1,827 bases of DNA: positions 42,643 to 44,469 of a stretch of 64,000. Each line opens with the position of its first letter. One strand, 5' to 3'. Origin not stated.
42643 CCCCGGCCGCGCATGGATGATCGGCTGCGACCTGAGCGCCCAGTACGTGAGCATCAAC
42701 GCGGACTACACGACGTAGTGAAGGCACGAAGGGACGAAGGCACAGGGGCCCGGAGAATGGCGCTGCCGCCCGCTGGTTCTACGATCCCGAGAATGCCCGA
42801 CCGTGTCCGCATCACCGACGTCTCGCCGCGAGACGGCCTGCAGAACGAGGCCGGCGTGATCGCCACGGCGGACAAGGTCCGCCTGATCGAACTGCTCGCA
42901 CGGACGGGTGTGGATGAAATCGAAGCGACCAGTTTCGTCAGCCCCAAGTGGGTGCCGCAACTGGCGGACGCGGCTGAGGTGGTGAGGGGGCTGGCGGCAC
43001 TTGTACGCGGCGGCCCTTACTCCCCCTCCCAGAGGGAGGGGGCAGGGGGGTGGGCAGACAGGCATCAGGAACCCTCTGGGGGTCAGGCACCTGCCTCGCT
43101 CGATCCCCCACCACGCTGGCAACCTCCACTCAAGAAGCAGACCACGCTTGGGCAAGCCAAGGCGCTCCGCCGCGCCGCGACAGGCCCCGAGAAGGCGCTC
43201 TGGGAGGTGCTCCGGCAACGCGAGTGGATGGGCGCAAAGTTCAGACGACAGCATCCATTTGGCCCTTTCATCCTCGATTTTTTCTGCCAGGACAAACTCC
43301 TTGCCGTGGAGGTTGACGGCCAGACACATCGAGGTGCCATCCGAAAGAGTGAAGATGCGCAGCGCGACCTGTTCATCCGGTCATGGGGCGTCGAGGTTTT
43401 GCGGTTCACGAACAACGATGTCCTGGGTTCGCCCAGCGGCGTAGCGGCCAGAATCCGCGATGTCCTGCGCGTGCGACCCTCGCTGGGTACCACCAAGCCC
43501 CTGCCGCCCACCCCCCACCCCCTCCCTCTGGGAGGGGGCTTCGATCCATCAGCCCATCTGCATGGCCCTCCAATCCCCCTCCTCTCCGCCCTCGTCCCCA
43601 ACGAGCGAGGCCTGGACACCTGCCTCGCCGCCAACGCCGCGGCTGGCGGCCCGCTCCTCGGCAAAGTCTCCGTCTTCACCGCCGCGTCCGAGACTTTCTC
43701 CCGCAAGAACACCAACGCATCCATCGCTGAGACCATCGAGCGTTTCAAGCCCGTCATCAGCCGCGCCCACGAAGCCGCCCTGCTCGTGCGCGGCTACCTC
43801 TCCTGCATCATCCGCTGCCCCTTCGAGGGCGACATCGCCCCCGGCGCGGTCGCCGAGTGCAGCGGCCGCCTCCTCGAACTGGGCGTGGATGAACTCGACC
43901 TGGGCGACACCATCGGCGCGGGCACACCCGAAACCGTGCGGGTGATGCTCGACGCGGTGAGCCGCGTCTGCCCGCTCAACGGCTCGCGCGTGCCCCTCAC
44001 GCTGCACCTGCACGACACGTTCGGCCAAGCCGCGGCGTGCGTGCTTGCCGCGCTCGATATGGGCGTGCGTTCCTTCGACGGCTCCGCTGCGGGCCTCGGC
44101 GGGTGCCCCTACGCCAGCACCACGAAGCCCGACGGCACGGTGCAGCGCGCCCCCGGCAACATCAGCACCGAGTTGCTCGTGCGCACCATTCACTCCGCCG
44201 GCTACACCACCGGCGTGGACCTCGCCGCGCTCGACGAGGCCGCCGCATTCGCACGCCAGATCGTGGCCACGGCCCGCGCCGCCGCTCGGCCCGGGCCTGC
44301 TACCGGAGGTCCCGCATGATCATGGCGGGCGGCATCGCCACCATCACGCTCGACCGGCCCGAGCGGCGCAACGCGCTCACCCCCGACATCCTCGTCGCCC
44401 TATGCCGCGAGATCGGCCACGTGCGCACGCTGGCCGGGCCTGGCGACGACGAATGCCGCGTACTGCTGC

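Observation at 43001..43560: DUF559 endonuclease cassette with terminal inverted repeats inserted in-frame inside the HMG-CoA lyase gene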

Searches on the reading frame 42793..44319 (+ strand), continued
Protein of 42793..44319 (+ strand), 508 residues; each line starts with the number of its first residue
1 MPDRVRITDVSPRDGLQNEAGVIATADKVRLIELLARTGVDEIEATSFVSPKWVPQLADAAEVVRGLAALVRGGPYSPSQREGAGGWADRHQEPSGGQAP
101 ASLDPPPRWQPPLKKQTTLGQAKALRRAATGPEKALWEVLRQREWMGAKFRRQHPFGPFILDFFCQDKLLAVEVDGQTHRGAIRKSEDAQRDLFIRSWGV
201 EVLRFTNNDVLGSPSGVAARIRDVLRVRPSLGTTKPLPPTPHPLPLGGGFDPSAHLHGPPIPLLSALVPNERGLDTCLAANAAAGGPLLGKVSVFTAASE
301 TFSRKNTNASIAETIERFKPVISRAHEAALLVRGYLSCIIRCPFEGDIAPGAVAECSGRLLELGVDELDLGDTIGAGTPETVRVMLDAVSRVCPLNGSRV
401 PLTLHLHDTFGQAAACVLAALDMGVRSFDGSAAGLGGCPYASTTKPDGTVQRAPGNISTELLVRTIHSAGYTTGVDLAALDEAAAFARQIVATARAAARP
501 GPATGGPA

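Call 25: find_encoding_contigs(protein=P0172, flank=10000, max_places=2)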
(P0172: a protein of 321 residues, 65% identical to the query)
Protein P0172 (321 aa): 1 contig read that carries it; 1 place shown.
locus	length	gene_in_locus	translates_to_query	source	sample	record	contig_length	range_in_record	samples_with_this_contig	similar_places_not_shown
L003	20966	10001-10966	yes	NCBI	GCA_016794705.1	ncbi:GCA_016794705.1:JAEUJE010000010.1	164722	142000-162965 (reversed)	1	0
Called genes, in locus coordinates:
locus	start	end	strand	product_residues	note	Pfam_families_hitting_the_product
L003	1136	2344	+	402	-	PF07963:N_methyl (weak)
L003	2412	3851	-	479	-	-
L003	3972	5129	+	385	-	PF00266:Aminotran_5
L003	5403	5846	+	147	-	PF01797:Y1_Tnp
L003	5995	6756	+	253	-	-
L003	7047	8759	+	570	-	PF01039:Carboxyl_trans, PF03255:ACCA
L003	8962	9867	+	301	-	PF20597:pAdhesive_15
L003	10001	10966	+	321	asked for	PF00682:HMGL-like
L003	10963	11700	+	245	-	PF00378:ECH_1, PF16113:ECH_2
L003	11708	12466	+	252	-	PF00378:ECH_1, PF16113:ECH_2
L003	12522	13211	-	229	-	-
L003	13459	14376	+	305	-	PF00378:ECH_1, PF16113:ECH_2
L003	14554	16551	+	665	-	PF02771:Acyl-CoA_dh_N, PF02770:Acyl-CoA_dh_M, PF00441:Acyl-CoA_dh_1, PF08028:Acyl-CoA_dh_2, PF22924:ACOX_C_alpha1 (weak), PF21343:ACAD9-ACADV_C (faint)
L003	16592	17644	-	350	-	PF12697:Abhydrolase_6 (weak), PF01738:DLH (faint)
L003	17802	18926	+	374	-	PF00676:E1_dh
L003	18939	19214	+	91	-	PF04365:BrnT_toxin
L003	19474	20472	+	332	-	PF02779:Transket_pyr, PF02780:Transketolase_C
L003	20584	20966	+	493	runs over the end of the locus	PF00364:Biotin_lipoyl, PF02817:E3_binding, PF00198:2-oxoacid_dh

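Call 38: find_encoding_contigs(protein=P0127, flank=10000, max_places=1)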
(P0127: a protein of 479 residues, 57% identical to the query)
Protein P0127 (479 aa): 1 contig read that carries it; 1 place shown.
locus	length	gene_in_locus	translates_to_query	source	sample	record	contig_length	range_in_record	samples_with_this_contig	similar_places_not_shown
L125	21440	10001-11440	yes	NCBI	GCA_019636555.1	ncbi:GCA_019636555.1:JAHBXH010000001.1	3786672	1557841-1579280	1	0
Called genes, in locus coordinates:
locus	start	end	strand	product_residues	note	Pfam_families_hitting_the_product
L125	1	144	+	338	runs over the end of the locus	-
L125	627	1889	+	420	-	PF07963:N_methyl (weak)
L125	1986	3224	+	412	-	PF07963:N_methyl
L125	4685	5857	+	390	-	PF00266:Aminotran_5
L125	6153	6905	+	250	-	-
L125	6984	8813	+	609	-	PF01039:Carboxyl_trans, PF03255:ACCA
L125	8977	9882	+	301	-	PF20597:pAdhesive_15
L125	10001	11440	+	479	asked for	PF00682:HMGL-like (weak), PF04480:DUF559, PF18741:MTES_1575 (faint), PF00682:HMGL-like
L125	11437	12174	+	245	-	PF00378:ECH_1, PF16113:ECH_2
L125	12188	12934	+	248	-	PF00378:ECH_1, PF16113:ECH_2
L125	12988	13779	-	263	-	-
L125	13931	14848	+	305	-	PF00378:ECH_1, PF16113:ECH_2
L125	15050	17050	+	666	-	PF02771:Acyl-CoA_dh_N, PF02770:Acyl-CoA_dh_M, PF00441:Acyl-CoA_dh_1, PF08028:Acyl-CoA_dh_2, PF21343:ACAD9-ACADV_C (faint), PF22924:ACOX_C_alpha1 (weak)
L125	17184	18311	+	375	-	PF00676:E1_dh, PF13292:DXP_synthase_N (weak)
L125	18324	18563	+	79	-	-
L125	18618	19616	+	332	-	PF02779:Transket_pyr, PF02780:Transketolase_C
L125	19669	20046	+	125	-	PF05635:23S_rRNA_IVP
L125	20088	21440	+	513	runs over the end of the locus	PF00364:Biotin_lipoyl, PF02817:E3_binding, PF00198:2-oxoacid_dh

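Call 39: find_encoding_contigs(protein=P0124, flank=10000, max_places=1)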
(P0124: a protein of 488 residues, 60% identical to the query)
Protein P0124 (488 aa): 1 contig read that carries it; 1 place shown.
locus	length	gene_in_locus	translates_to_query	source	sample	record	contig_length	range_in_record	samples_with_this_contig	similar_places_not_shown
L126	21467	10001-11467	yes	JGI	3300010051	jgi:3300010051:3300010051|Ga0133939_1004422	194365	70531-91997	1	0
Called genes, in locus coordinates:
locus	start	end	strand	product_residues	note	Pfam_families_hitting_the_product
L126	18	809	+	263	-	-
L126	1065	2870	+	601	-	-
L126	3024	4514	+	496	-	PF01512:Complex1_51K, PF10531:SLBB, PF10589:NADH_4Fe-4S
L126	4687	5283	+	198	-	-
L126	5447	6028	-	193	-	-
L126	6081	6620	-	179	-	PF00565:SNase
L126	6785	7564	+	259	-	-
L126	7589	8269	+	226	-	PF02682:CT_C_D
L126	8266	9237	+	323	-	PF02626:CT_A_B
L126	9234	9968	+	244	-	PF03746:LamB_YcsF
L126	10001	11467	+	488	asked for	PF00682:HMGL-like (weak), PF04480:DUF559, PF18741:MTES_1575 (weak), PF00682:HMGL-like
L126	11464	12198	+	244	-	PF00378:ECH_1, PF16113:ECH_2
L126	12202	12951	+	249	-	PF00378:ECH_1, PF16113:ECH_2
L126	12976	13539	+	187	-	-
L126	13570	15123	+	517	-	PF04715:, PF00425:Chorismate_bind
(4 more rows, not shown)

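Call 40: find_encoding_contigs(protein=P0164, flank=10000, max_places=1)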
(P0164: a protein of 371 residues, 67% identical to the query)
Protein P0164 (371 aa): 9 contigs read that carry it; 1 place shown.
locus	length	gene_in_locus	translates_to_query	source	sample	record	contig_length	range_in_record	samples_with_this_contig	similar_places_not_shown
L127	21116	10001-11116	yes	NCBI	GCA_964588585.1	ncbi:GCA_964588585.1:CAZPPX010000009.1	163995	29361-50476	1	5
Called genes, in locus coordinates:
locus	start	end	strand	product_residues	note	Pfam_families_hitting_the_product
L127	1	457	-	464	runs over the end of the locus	-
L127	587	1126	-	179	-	PF00300:His_Phos_1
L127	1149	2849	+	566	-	PF00939:Na_sulph_symp, PF03600:CitMHS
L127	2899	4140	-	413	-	-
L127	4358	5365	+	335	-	PF01073:3Beta_HSD (weak), PF01370:Epimerase, PF05368:NmrA, PF13460:NAD_binding_10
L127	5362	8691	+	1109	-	-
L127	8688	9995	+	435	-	PF01960:ArgJ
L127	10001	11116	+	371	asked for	PF00682:HMGL-like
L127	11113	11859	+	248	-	PF00378:ECH_1, PF16113:ECH_2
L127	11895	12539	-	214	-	PF12867:DinB_2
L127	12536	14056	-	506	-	PF01479:S4, PF00849:PseudoU_synth_2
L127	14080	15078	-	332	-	PF09976:TPR_21 (faint)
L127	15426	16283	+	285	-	PF00149:Metallophos, PF12850:Metallophos_2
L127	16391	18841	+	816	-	PF02096:60KD_IMP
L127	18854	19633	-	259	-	-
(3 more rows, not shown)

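Call 41: find_encoding_contigs(protein=P0123, flank=10000, max_places=1)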
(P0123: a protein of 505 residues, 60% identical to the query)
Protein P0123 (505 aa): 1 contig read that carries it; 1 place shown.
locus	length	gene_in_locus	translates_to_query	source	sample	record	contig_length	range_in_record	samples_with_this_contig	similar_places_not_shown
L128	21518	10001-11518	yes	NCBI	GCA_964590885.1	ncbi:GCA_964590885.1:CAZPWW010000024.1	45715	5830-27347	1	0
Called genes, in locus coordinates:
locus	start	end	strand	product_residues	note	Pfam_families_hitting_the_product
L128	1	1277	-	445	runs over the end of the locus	PF08529:NusA_N, PF00575:S1 (weak), PF13184:KH_NusA_1st, PF26594:KH_NusA_2nd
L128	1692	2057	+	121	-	PF13466:STAS_2 (weak), PF01740:STAS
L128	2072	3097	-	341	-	PF02154:FliM, PF01052:FliMN_C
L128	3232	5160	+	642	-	PF11412:DsbD_N (faint), PF02683:DsbD_TM, PF13899:Thioredoxin_7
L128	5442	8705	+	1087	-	PF04453:LptD (weak)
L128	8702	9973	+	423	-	PF01960:ArgJ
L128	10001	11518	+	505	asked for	PF00682:HMGL-like (weak), PF04480:DUF559, PF00682:HMGL-like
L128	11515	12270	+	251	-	PF00378:ECH_1, PF16113:ECH_2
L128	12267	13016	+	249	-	PF00378:ECH_1, PF16113:ECH_2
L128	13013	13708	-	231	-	PF01209:Ubie_methyltran, PF13489:Methyltransf_23, PF13847:Methyltransf_31, PF08241:Methyltransf_11, PF08242:Methyltransf_12, PF13649:Methyltransf_25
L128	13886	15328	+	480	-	PF00142:Fer4_NifH (faint), PF01656:CbiA, PF06564:CBP_BcsQ, PF09140:MipZ (faint), PF10609:ParA (faint), PF13614:AAA_31, PF02922:CBM_48 (weak), PF16561:AMPK1_CBM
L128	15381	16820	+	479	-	-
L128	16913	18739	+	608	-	PF01343:Peptidase_S49, PF25145:NfeD1b_N (weak), PF01343:Peptidase_S49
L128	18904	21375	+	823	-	PF01433:Peptidase_M1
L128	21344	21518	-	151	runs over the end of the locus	-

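Call 68: predict_structure(alignment_id=A1)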
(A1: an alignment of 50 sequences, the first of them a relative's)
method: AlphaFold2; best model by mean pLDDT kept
length: 508 residues; sequences in the alignment: 50
mean_pLDDT: 85.7   pTM: 0.67
mean pLDDT of the five models: 85.7, 85.5, 85.1, 83.9, 83.2
residues with pLDDT >= 90: 339; 70-90: 96; 50-70: 16; < 50: 57
segments of 3 or more residues with pLDDT < 50: 77-106, 234-257
pLDDT, mean of each block of 10 residues (from residue 1): 86 90 96 96 96 90 95 58 30 34 53 85 92 95 86 94 95 82 79 86 94 95 88 42 35 46 95 97 92 97 94 97 95 98 96 98 97 96 98 89 93 96 97 91 91 94 98 96 97 92 60
secondary structure, 60 per line:
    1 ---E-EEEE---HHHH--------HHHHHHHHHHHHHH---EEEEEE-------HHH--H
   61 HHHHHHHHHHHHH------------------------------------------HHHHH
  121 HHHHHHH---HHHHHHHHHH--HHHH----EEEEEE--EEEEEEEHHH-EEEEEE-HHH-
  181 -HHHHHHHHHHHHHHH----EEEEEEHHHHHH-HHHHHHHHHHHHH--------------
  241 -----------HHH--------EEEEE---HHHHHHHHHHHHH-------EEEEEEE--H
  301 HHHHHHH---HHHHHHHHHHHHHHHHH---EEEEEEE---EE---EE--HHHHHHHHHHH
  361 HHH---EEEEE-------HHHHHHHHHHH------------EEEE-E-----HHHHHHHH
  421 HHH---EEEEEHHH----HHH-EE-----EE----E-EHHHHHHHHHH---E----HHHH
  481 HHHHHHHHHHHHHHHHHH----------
elements in order: E6-9 H13-16 H25-38 E42-47 H60-73 H116-127 H131-140 H143-146 E151-156 E159-165 E170-175 H182-196 E201-206 H207-212 H214-226 E263-267 H271-283 E291-297 H300-307 H311-327 E331-337 H350-363 E367-371 H379-389 E402-405 H413-423 E427-431 H459-468 H477-498

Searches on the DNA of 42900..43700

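Call 45: search_rna_families(source=window, start=42900, end=43700, threshold=evalue, max_evalue=1)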
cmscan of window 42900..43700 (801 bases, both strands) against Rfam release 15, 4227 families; matches with E-value up to 1: 0.
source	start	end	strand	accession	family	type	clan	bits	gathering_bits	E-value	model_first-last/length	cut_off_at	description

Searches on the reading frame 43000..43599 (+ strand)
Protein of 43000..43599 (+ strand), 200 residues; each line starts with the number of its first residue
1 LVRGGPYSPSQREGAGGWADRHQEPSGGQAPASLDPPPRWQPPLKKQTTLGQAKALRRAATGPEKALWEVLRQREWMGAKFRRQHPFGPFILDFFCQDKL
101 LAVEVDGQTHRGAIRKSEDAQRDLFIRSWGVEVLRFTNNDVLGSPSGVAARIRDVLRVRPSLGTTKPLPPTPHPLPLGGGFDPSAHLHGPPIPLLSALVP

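Call 11: find_homologous_proteins(query=window:43000-43599:+, max_evalue=0.001)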
Query window:43000-43599:+ (200 aa): 254 proteins with E <= 0.001 among 1190 candidates; the best 120 are listed.
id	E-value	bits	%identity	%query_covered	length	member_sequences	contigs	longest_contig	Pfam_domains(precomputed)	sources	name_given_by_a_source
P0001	5.6e-35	139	61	57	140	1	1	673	PF04480.19,PF18741.8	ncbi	-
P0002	2.2e-26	111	54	48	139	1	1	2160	PF04480.19,PF18741.8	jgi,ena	-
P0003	7.7e-26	109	50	59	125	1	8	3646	PF04480.19,PF18741.8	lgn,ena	-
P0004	9.2e-26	109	52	51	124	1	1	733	PF04480.19,PF18741.8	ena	-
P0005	1.1e-25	109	52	55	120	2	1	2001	PF04480.19,PF18741.8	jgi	-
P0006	2.3e-25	108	51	52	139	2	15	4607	PF04480.19,PF18741.8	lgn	-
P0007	6.2e-25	106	49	53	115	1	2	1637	PF04480.19,PF18741.8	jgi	jgi:very-short-patch-repair endonuclease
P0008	2.1e-24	105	51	49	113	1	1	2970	PF04480.19,PF18741.8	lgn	-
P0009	2.3e-24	104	63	41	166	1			PF04480.19,PF00682.26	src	-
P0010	2.3e-24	104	51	56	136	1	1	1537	PF04480.19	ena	-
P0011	7.7e-24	103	51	59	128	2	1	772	PF04480.19,PF18741.8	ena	-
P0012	2.1e-23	101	47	62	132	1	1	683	PF04480.19,PF18741.8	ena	-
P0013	2.9e-23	101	44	67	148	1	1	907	PF04480.19,PF18741.8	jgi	jgi:very-short-patch-repair endonuclease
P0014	3.0e-23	101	50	52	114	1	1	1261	PF04480.19,PF18741.8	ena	-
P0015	8.4e-23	99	53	47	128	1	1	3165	PF04480.19,PF18741.8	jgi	jgi:very-short-patch-repair endonuclease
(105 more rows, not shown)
